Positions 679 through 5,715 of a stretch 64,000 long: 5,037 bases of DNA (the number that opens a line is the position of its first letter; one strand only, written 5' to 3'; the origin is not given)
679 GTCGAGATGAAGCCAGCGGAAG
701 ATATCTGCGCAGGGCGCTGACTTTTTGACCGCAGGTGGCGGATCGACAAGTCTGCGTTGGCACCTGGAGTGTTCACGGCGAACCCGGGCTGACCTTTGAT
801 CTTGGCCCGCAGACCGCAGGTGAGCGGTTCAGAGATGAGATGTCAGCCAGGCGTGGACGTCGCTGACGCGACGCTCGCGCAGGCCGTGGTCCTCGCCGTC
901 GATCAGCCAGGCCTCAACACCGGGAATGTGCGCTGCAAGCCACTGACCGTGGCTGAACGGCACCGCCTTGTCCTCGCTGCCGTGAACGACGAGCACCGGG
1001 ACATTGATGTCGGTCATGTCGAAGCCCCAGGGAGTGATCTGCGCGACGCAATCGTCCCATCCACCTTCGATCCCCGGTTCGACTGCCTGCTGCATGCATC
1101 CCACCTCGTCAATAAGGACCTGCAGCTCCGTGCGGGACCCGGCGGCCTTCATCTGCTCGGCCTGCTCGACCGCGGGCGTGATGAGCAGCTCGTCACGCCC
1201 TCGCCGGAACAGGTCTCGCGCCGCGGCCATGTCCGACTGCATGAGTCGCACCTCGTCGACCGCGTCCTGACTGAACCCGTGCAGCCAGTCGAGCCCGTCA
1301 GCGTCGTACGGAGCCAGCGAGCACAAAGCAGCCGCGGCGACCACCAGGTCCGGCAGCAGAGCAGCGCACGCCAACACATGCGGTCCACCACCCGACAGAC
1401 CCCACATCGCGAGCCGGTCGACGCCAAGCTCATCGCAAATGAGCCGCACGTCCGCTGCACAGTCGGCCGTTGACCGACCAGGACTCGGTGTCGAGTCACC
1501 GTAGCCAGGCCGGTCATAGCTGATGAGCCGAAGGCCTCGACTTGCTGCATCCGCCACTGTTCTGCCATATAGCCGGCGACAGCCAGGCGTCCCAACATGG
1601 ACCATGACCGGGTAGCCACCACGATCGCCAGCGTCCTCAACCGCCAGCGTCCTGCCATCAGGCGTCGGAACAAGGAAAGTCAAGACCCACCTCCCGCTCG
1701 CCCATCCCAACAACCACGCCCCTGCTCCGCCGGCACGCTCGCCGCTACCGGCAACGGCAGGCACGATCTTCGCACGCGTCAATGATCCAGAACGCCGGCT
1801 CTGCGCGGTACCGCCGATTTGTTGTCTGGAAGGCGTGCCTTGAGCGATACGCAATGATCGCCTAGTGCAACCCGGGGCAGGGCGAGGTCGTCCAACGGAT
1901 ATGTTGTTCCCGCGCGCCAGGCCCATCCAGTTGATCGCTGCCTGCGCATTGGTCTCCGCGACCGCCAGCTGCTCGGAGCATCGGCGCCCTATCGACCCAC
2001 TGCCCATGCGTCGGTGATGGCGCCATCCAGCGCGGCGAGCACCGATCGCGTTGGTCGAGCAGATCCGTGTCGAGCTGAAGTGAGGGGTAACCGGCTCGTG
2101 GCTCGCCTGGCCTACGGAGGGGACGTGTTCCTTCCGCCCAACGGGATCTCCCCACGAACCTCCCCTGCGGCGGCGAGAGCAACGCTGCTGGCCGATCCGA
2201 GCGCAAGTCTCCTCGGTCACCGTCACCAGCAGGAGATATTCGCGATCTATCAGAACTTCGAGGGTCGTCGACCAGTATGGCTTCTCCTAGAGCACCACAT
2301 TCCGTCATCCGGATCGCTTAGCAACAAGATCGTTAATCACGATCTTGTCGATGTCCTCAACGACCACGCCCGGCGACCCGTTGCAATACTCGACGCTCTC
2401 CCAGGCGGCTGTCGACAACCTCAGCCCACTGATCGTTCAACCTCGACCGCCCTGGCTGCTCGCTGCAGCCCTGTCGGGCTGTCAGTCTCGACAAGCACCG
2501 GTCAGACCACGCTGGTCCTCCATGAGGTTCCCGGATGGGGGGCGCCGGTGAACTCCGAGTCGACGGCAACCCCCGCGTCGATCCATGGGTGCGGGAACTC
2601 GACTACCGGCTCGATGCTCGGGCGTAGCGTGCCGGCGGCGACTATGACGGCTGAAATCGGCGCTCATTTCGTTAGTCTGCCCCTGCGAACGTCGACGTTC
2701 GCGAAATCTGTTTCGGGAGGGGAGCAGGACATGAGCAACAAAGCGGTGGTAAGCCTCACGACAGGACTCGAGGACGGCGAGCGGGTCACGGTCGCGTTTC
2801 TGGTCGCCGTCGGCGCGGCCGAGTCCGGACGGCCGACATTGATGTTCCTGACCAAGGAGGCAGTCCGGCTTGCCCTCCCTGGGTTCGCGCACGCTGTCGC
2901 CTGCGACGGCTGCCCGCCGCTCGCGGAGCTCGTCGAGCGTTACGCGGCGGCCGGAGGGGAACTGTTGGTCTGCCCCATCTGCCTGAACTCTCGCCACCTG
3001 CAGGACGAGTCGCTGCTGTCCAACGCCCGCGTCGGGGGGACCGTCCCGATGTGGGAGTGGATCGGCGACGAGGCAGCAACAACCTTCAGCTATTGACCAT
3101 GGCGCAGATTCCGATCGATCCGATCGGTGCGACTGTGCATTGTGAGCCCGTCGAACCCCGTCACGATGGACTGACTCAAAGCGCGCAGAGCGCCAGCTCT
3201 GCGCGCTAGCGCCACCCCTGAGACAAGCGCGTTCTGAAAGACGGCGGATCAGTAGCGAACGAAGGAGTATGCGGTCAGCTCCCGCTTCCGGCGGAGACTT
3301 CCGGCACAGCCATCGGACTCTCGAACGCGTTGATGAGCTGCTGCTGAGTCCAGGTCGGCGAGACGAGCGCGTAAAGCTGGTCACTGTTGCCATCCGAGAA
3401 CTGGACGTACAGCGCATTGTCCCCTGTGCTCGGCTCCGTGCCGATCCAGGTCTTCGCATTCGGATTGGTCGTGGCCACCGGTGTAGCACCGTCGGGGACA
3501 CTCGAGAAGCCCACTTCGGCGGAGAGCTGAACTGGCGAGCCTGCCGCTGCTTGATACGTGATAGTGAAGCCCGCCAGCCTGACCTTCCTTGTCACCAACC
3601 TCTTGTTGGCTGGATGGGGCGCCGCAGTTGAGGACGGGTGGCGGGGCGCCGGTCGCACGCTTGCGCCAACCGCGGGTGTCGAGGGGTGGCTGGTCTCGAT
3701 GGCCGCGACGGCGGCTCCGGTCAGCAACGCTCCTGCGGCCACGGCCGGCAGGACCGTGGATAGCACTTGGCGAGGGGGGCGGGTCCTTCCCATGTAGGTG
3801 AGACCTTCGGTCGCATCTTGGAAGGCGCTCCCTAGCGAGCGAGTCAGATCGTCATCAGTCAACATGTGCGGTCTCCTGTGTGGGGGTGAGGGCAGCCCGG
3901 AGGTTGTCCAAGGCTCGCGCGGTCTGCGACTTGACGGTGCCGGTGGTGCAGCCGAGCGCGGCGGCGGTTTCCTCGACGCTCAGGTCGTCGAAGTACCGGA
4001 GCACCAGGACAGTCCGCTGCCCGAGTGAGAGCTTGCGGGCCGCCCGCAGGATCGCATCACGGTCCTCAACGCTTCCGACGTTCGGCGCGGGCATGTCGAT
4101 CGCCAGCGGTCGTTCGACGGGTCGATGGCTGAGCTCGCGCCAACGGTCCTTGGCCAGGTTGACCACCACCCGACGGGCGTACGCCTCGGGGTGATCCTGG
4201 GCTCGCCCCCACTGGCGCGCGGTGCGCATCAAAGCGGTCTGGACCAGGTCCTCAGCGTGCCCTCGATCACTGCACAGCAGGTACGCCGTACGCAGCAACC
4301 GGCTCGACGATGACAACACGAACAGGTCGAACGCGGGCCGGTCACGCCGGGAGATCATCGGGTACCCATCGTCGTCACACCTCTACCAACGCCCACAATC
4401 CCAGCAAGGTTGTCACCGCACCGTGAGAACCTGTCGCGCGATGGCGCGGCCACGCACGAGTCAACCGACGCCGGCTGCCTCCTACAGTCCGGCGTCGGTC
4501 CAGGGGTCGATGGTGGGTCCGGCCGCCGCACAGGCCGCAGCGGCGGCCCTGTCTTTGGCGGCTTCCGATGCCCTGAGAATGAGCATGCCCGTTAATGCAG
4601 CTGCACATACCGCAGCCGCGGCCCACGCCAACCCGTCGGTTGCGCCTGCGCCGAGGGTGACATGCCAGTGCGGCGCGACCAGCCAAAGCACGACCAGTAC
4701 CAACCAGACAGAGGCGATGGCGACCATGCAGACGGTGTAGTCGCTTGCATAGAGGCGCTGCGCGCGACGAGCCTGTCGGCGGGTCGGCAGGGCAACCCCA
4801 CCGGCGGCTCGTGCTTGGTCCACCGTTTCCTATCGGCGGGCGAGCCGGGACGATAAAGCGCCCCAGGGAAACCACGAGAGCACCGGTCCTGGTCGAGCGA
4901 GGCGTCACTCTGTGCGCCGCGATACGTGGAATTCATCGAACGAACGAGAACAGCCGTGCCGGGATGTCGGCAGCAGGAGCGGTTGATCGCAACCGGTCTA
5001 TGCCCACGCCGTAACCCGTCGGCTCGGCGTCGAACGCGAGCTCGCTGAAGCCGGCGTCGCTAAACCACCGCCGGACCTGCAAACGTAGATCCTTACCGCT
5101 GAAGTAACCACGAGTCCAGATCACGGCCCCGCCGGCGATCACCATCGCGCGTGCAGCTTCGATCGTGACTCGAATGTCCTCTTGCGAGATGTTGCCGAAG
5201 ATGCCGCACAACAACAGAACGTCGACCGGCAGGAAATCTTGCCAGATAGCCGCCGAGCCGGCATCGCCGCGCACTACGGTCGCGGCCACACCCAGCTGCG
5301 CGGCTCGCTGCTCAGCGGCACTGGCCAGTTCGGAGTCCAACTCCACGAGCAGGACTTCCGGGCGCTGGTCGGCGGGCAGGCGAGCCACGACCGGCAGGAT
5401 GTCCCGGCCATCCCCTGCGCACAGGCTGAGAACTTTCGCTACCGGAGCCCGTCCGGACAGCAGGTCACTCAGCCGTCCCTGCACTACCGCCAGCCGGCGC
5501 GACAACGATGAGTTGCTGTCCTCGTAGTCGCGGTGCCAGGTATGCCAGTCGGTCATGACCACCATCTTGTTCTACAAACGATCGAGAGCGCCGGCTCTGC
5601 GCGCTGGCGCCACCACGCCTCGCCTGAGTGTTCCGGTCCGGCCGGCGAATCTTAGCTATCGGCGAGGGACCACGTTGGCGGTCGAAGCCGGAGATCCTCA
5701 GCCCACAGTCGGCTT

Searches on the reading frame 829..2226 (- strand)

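Call 84: search_protein_families(library=pfam, proteins=[window:829-2226:-], max_evalue=0.001)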
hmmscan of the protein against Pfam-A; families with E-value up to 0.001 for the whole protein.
window:829-2226:- (465 aa): 4 families
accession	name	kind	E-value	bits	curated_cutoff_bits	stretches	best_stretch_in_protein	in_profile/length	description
PF00561.26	Abhydrolase_1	-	9.9e-18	65.1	25.8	1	205-447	1-238/245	alpha/beta hydrolase fold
PF12697.13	Abhydrolase_6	-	1.6e-09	39.2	26.3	1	207-449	2-206/217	Alpha/beta hydrolase family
PF12146.15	Hydrolase_4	-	1.5e-08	34.7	27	1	219-444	19-229/239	Serine aminopeptidase, S33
PF00326.27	Peptidase_S9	-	0.00015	21.8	22.6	0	407-450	143-190/213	Prolyl oligopeptidase family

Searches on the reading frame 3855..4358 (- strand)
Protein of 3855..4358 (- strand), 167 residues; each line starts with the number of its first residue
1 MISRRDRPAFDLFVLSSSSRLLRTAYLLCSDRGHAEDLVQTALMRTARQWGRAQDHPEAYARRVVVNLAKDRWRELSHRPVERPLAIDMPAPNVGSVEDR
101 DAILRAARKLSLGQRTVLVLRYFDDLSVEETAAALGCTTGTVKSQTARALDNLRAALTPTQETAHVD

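Call 84: search_protein_families(library=pfam, proteins=[window:3855-4358:-], max_evalue=0.001)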
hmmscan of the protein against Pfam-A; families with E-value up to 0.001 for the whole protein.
window:3855-4358:- (167 aa): 4 families
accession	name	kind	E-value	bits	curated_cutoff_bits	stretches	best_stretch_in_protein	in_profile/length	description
PF08281.18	Sigma70_r4_2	-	1.5e-14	53.8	25.7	1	101-151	2-52/54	Sigma-70, region 4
PF04545.22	Sigma70_r4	-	3.1e-12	46.2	24.1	1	109-155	4-50/50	Sigma-70, region 4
PF04542.20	Sigma70_r2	-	3.8e-10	39.9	24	1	18-77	6-69/71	Sigma-70 region 2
PF07638.17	Sigma70_ECF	-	0.00017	22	21.1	1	99-147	125-173/185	ECF sigma factor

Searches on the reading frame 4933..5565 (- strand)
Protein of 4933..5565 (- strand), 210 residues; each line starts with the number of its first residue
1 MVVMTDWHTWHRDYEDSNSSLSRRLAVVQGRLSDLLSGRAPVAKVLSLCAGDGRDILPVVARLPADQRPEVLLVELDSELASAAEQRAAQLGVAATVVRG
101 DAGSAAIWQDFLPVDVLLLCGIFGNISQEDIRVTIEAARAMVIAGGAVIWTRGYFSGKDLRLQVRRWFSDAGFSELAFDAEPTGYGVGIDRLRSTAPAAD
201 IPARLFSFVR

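Call 84: search_protein_families(library=pfam, proteins=[window:4933-5565:-], max_evalue=0.001)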
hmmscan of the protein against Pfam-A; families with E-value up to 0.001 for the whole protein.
window:4933-5565:- (210 aa): 2 families
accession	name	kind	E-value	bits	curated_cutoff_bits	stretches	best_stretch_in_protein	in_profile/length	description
PF13649.12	Methyltransf_25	-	2.9e-05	25.1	27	1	45-146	1-97/97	Methyltransferase domain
PF08242.18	Methyltransf_12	-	0.00029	21.9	30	1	48-146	3-96/98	Methyltransferase domain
